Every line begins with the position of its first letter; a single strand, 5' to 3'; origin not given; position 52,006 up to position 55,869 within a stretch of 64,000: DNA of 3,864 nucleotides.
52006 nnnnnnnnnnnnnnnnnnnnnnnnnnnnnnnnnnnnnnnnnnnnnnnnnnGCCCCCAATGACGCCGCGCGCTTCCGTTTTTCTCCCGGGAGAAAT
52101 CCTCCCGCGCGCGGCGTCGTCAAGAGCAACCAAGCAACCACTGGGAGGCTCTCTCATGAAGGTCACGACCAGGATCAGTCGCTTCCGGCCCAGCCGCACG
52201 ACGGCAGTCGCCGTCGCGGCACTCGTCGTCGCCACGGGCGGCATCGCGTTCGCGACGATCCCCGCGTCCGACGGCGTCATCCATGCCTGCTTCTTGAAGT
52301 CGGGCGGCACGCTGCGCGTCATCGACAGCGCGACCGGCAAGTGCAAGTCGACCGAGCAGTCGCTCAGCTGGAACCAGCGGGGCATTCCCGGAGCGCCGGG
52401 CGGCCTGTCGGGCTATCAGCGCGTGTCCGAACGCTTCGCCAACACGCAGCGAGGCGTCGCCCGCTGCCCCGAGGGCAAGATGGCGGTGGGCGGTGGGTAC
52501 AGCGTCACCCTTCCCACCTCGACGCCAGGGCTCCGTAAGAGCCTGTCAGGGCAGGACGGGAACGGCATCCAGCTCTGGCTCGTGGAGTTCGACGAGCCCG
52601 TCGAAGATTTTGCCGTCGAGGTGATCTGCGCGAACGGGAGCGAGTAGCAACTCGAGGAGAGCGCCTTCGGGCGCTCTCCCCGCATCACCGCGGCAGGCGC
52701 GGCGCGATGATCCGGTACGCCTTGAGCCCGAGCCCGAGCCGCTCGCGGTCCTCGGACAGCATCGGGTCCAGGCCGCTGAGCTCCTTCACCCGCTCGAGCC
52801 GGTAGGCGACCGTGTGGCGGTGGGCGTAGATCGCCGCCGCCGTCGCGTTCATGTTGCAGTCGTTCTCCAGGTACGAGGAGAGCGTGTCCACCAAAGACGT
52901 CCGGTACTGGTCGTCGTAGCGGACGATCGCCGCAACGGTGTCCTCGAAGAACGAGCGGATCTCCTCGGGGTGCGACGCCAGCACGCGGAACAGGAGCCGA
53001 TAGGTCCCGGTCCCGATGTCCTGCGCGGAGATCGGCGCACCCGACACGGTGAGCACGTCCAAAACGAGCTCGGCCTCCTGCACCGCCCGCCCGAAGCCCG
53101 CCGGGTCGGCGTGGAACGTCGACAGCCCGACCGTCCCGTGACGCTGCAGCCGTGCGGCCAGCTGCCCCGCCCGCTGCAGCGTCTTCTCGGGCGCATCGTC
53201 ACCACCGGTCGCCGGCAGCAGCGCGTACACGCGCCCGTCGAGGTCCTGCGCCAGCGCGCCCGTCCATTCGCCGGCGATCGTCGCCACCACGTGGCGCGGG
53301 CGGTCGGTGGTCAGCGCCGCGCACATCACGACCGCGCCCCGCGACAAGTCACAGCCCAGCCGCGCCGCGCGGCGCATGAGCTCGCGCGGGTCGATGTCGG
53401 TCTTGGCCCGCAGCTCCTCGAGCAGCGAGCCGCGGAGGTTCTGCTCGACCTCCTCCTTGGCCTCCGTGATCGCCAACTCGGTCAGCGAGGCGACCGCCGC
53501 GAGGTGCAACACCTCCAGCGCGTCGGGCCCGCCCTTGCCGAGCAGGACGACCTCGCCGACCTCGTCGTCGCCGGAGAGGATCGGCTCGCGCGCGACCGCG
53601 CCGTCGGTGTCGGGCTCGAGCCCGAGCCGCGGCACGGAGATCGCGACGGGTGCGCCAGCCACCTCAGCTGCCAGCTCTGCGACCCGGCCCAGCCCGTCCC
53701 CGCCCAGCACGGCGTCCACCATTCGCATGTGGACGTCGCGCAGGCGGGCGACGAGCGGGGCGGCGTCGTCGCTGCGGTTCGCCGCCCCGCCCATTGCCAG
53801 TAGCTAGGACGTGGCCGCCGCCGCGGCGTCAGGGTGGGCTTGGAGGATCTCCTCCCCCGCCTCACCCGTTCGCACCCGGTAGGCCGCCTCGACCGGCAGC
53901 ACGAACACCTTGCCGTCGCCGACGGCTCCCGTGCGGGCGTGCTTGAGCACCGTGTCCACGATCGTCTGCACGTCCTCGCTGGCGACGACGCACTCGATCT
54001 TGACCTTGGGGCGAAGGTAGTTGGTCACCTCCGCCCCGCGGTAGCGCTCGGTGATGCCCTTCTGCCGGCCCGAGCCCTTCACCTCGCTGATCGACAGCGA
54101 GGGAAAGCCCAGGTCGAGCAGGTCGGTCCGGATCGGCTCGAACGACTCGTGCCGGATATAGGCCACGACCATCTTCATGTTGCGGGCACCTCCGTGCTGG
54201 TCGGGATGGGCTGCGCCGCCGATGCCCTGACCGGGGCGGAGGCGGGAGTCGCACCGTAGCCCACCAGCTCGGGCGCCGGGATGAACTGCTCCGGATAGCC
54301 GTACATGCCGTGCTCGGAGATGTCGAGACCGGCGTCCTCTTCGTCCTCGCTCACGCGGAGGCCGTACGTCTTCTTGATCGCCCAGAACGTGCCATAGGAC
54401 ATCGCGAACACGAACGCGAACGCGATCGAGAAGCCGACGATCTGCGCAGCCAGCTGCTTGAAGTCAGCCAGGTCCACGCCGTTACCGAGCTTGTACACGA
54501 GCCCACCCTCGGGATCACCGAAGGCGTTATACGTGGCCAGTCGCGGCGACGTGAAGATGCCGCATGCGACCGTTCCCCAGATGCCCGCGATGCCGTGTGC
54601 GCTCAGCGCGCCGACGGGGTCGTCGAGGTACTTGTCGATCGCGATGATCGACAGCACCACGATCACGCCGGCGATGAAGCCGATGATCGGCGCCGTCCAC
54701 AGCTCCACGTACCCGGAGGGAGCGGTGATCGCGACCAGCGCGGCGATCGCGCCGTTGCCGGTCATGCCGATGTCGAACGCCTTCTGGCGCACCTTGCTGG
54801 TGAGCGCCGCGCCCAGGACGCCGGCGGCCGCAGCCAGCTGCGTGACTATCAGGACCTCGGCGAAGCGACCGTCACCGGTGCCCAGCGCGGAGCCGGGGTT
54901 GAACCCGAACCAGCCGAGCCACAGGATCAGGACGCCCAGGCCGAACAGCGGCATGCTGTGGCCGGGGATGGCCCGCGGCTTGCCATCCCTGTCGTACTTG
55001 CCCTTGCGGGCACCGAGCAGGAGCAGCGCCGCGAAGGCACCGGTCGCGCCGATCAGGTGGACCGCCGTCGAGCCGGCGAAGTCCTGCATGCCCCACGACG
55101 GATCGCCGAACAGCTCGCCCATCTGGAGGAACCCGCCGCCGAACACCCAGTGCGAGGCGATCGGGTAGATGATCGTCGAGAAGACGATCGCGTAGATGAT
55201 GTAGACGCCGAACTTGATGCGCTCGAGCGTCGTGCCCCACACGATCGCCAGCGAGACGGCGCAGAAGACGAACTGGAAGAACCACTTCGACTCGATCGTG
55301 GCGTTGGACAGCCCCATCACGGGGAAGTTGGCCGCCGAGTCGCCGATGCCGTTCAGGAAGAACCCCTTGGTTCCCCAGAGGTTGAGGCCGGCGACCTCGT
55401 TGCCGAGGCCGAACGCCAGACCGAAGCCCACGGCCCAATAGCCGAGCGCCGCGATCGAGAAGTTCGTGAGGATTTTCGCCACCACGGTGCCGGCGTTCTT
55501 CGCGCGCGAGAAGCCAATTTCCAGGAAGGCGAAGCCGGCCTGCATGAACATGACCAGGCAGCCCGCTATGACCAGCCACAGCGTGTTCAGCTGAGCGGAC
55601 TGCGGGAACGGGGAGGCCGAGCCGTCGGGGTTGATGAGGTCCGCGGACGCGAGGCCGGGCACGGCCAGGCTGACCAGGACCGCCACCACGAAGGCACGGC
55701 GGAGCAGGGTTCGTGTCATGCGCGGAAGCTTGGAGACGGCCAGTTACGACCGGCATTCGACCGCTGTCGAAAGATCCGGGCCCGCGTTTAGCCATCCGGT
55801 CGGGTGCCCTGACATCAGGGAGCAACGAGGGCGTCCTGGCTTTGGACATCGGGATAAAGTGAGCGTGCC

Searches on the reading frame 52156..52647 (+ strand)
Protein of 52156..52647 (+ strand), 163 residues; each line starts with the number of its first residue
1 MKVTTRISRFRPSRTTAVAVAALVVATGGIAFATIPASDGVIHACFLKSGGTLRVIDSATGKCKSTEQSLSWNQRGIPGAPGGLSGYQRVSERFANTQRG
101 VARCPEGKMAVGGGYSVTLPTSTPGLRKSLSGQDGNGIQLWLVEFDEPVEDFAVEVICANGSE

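Call 9: search_protein_families(library=pfam, proteins=[window:52156-52647:+], max_evalue=0.01)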
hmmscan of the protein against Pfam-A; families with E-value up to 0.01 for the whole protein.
window:52156-52647:+ (163 aa): 0 families

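Call 26: find_homologous_proteins(query=window:52156-52647:+, max_evalue=0.001)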
Query window:52156-52647:+ (163 aa): 25 proteins with E <= 0.001 among 172 candidates.
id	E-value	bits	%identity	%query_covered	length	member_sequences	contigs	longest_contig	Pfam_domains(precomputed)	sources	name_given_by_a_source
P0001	4.8e-102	357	100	100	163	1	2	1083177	-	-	-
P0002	3.2e-26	110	42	79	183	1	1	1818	-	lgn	-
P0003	3.3e-26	110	45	80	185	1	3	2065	PF01391.24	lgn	-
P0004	5.0e-25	106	46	80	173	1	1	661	-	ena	-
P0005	4.7e-24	103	40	93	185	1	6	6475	PF01391.24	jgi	jgi:hypothetical protein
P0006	4.2e-23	100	40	92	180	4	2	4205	-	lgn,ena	-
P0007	4.9e-23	100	40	92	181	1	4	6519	-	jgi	jgi:hypothetical protein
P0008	5.1e-23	100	38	94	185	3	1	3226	PF01391.24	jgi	jgi:hypothetical protein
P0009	5.6e-23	100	38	78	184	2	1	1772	PF01391.24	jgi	jgi:hypothetical protein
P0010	7.0e-18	83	39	70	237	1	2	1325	PF01391.24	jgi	jgi:hypothetical protein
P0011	3.9e-14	71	55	25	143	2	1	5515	-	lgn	-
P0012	2.2e-12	65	49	50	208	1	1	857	-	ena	-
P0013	3.8e-12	64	59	36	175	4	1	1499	-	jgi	-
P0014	4.6e-9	54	40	50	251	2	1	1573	-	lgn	-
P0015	4.7e-9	54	56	31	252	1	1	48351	PF01391.24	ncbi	ncbi:MAG: hypothetical protein ACJ764_00830 [Solirubrobacteraceae bacterium]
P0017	6.8e-9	54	46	51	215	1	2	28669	-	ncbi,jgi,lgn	jgi:hypothetical protein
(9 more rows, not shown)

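Call 27: find_encoding_contigs(protein=P0005, flank=5000, max_places=6)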
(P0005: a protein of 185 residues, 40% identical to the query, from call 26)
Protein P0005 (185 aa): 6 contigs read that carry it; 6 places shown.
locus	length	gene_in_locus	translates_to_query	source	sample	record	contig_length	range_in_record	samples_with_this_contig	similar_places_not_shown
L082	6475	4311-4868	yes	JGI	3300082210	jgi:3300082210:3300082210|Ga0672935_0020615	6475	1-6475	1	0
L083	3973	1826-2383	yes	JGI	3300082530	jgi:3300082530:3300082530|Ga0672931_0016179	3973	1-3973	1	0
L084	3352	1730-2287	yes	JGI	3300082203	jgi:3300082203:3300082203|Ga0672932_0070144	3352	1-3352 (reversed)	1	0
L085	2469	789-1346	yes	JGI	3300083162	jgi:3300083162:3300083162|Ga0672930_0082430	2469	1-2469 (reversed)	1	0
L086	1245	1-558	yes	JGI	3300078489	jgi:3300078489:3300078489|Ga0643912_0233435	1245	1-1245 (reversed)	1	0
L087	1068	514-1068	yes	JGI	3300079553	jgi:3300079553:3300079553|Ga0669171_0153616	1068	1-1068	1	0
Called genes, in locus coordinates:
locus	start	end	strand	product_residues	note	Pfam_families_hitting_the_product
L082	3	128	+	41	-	?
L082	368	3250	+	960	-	PF13191:AAA_16, PF00196:GerE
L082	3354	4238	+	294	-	PF01370:Epimerase, PF05368:NmrA, PF13460:NAD_binding_10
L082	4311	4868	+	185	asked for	PF01391:Collagen (faint)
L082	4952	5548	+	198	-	PF00042:Globin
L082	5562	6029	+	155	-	-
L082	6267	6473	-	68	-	?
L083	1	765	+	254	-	?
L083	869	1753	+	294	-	PF01370:Epimerase, PF05368:NmrA, PF13460:NAD_binding_10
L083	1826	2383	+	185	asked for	PF01391:Collagen (faint)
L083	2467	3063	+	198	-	PF00042:Globin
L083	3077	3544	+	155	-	-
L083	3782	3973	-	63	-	?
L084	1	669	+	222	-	?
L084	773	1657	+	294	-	PF01370:Epimerase, PF05368:NmrA, PF13460:NAD_binding_10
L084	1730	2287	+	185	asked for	PF01391:Collagen (faint)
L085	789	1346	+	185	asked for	PF01391:Collagen (faint)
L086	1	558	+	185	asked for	PF01391:Collagen (faint)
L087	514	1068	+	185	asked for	PF01391:Collagen (faint)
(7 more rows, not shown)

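Call 28: find_encoding_contigs(protein=P0007, flank=5000, max_places=4)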
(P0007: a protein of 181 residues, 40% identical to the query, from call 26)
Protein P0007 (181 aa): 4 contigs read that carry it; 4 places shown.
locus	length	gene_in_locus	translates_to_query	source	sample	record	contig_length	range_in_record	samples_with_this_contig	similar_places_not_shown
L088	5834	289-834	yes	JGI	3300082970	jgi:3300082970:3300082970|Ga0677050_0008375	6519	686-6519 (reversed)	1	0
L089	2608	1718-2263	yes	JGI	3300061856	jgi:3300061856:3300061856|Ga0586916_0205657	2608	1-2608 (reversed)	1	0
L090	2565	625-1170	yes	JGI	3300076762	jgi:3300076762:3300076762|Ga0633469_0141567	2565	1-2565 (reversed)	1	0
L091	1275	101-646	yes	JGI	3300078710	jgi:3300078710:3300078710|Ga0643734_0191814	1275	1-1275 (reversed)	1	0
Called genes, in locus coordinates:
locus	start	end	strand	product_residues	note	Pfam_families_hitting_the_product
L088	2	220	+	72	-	?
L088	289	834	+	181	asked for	-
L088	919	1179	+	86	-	-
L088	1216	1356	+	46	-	-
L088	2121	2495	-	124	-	-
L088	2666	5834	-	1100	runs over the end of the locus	PF00176:SNF2-rel_dom, PF04851:ResIII (weak), PF00270:DEAD (weak), PF00271:Helicase_C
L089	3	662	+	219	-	?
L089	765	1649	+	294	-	PF01370:Epimerase, PF05368:NmrA, PF13460:NAD_binding_10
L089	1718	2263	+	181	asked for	-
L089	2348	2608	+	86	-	?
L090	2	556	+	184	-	?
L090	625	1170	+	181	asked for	-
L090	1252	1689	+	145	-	PF00042:Globin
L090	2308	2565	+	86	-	?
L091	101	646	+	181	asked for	-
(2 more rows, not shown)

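Call 29: find_encoding_contigs(protein=P0015, flank=8000, max_places=2)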
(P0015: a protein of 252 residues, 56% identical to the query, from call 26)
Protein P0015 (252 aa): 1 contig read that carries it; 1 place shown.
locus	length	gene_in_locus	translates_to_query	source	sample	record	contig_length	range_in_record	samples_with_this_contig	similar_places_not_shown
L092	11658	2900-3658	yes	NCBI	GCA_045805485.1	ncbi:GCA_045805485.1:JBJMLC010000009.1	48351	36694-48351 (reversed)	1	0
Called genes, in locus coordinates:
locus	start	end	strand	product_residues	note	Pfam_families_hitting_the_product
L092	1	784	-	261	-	PF02771:Acyl-CoA_dh_N, PF02770:Acyl-CoA_dh_M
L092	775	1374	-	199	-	PF00440:TetR_N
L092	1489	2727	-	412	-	PF10282:Lactonase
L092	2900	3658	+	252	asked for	PF01391:Collagen (weak)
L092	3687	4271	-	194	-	PF04079:SMC_ScpB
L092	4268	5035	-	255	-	PF02616:SMC_ScpA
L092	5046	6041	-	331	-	PF00579:tRNA-synt_1b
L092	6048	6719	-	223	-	PF01694:Rhomboid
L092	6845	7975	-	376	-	PF01546:Peptidase_M20, PF07687:M20_dimer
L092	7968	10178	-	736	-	PF01590:GAF, PF13185:GAF_2, PF00990:GGDEF, PF13487:HD_5, PF01966:HD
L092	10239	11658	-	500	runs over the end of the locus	PF02347:GDC-P, PF00266:Aminotran_5 (weak), PF21478:GcvP2_C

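Call 30: find_encoding_contigs(protein=P0017, flank=8000, max_places=2)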
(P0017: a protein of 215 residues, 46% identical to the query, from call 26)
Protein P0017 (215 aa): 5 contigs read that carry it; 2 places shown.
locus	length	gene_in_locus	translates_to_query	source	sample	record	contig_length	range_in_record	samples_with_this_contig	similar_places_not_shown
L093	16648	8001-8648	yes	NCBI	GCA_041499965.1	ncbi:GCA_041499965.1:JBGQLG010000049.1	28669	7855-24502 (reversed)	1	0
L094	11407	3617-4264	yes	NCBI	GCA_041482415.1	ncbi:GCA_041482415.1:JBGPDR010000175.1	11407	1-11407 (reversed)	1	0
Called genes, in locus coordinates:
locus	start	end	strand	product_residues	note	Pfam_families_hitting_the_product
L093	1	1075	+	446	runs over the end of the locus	PF25917:BSH_RND, PF25876:HH_MFP_RND, PF25944:Beta-barrel_RND, PF25967:RND-MFP_C, PF25975:CzcB_C (faint), PF25989:YknX_C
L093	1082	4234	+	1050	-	PF00873:ACR_tran, PF03176:MMPL, PF02355:SecD_SecF_C (weak), PF03176:MMPL (weak)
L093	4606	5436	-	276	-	PF05721:PhyH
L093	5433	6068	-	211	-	PF08241:Methyltransf_11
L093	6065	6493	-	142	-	PF07883:Cupin_2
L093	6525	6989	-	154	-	PF00903:Glyoxalase, PF12681:Glyoxalase_2 (faint), PF13669:Glyoxalase_4, PF18029:Glyoxalase_6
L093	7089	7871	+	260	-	PF00106:adh_short, PF08659:KR (weak), PF13561:adh_short_C2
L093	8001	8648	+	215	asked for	-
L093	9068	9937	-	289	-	PF00682:HMGL-like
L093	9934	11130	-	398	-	PF02515:CoA_transf_3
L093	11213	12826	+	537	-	PF00083:Sugar_tr, PF07690:MFS_1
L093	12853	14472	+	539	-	PF00501:AMP-binding, PF13193:AMP-binding_C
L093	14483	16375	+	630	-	PF08497:Radical_SAM_N, PF04055:Radical_SAM, PF11842:DUF3362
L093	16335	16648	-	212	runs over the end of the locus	PF05685:Uma2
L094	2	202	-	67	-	?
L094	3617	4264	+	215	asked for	-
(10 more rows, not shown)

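Call 42: search_protein_families(library=ncbifam, proteins=[window:52156-52647:+], max_evalue=0.01)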
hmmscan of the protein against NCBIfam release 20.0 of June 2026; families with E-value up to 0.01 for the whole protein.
window:52156-52647:+ (163 aa): 0 families

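Call 86: predict_structure(alignment_id=A3)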
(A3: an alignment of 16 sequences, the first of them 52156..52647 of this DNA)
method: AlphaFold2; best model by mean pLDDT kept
length: 163 residues; sequences in the alignment: 16
mean_pLDDT: 74.0   pTM: 0.46
mean pLDDT of the five models: 74.0, 72.2, 69.4, 68.1, 66.8
residues with pLDDT >= 90: 24; 70-90: 85; 50-70: 35; < 50: 19
segments of 3 or more residues with pLDDT < 50: 27-33, 76-83
pLDDT, mean of each block of 10 residues (from residue 1): 55 53 48 57 83 79 87 58 70 92 89 84 80 77 86 90 64
secondary structure, 60 per line:
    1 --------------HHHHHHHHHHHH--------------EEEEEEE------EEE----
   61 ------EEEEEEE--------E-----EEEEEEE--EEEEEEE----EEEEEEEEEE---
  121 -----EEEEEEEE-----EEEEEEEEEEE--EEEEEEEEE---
elements in order: H15-26 E41-47 E54-56 E67-73 E88-94 E97-103 E108-117 E126-133 E139-149 E152-160

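Call 89: fold_search(model_id=the predicted structure, library=pdb)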
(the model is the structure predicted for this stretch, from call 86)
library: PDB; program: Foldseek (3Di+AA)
matches with E <= 10: 652; with E <= 0.001: 0
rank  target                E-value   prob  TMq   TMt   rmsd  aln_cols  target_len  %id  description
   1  8um6_A                1.6e-01  0.98  0.32  0.39   3.7        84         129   11  Structure of copper bound to YcnI W137F (released 2024-02-07)
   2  7pln_B                2.2e-01  0.66  0.32  0.22  14.4       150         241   11  Structure of the APCbeta domain of Plasmodium vivax perforin-like protein 1 (released 2022-06-29)
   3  8um6_B                2.4e-01  0.98  0.33  0.40   3.5        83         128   10  Structure of copper bound to YcnI W137F (released 2024-02-07)
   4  7me6_B                2.7e-01  0.95  0.32  0.39   3.8        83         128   11  Structure of the apo form of YcnI (released 2021-08-18)
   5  9e8a_A                3.0e-01  0.21  0.24  0.06  17.0       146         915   10  Integrin aIIbb3 bent conformation from human platelet membrane crude preparation (released 2025-10-15)
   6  7anq_A                3.3e-01  0.99  0.35  0.27   2.6        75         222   15  Complete PCSK9 C-ter domain in complex with VHH P1.40 (released 2021-10-20)
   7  4xm3_A                3.5e-01  0.51  0.25  0.09   5.9        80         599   14  Tailspike protein mutant E372A of E. coli bacteriophage HK620 in complex with pentasaccharide (released 2016-01-27)
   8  7me6_A                3.7e-01  0.92  0.32  0.39   3.7        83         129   11  Structure of the apo form of YcnI (released 2021-08-18)
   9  2kr7_MODEL_1_A        3.7e-01  0.04  0.12  0.13  17.6       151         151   10  solution structure of Helicobacter pylori SlyD (released 2010-12-15)
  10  8t2v_A                4.1e-01  0.20  0.25  0.06  17.4       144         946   10  Cryo-EM Structures of Full-length Integrin alphaIIbbeta3 in Native Lipids (released 2023-07-26)
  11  5lg6_B                4.4e-01  0.87  0.31  0.07   3.6        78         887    8  Structure of the deglycosylated porcine aminopeptidase N ectodomain (released 2017-04-12)
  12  5lg6_A                4.4e-01  0.87  0.31  0.07   3.6        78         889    8  Structure of the deglycosylated porcine aminopeptidase N ectodomain (released 2017-04-12)
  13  4ru5_A                4.6e-01  0.54  0.26  0.09   6.5        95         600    4  Crystal Structure of the Pseudomonas phage phi297 tailspike gp61 (released 2015-11-18)
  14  4xkw_A                4.9e-01  0.44  0.25  0.09   5.9        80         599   14  Tailspike protein mutant D339N of E. coli bacteriophage HK620 in complex with pentasaccharide (released 2016-01-20)
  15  9i3x_A                4.9e-01  0.14  0.23  0.18  13.9       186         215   11  Structure of anti-EV71 human monoclonal antibody 16-2-11B Fab (released 2026-02-04)
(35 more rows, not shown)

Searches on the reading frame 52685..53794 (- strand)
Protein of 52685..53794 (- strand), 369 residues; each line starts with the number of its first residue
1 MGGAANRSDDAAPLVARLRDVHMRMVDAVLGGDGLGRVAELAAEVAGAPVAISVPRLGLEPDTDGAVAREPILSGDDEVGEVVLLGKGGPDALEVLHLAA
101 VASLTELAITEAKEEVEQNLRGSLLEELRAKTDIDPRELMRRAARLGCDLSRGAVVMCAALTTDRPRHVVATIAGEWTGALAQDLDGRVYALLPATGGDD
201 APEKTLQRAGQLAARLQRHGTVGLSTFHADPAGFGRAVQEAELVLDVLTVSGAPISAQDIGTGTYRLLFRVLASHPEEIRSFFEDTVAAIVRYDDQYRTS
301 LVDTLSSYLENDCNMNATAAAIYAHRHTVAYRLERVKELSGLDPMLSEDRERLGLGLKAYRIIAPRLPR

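Call 9: search_protein_families(library=pfam, proteins=[window:52685-53794:-], max_evalue=0.01)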
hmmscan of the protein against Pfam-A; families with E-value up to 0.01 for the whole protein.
window:52685-53794:- (369 aa): 2 families
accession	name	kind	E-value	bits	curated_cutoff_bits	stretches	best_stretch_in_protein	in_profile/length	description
PF13556.12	HTH_30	-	4.2e-19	68.5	27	1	301-359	1-59/59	PucR C-terminal helix-turn-helix domain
PF17853.6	GGDEF_2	-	9.1e-15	55.4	24.5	1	135-247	5-116/116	GGDEF-like domain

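Call 68: find_encoding_contigs(protein=window:52685-53794:-, flank=6000, max_places=6)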
Protein window:52685-53794:- (369 aa): no gene with exactly this product is on record in the collection.

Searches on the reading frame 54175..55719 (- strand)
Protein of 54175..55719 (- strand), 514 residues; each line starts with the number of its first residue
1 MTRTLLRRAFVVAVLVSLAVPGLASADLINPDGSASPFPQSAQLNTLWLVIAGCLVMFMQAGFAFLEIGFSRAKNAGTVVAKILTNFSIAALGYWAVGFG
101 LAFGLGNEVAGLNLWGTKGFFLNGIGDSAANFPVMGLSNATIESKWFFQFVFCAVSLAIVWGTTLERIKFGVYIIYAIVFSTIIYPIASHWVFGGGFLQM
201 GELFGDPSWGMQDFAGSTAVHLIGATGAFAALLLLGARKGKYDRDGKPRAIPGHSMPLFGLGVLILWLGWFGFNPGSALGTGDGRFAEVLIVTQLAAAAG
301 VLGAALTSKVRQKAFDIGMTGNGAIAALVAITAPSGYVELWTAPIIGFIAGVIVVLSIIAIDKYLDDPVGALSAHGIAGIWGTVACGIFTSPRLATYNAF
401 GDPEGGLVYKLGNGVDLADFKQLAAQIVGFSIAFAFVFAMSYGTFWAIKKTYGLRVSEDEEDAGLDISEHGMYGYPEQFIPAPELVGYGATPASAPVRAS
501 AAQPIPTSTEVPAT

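Call 51: search_protein_families(library=pfam, proteins=[window:54175-55719:-], max_evalue=0.001)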
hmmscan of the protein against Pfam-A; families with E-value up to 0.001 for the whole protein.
window:54175-55719:- (514 aa): 1 family
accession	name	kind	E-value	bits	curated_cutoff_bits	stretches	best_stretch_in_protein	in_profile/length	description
PF00909.26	Ammonium_transp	-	1.1e-100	337.6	23.2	1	47-475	1-399/399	Ammonium Transporter Family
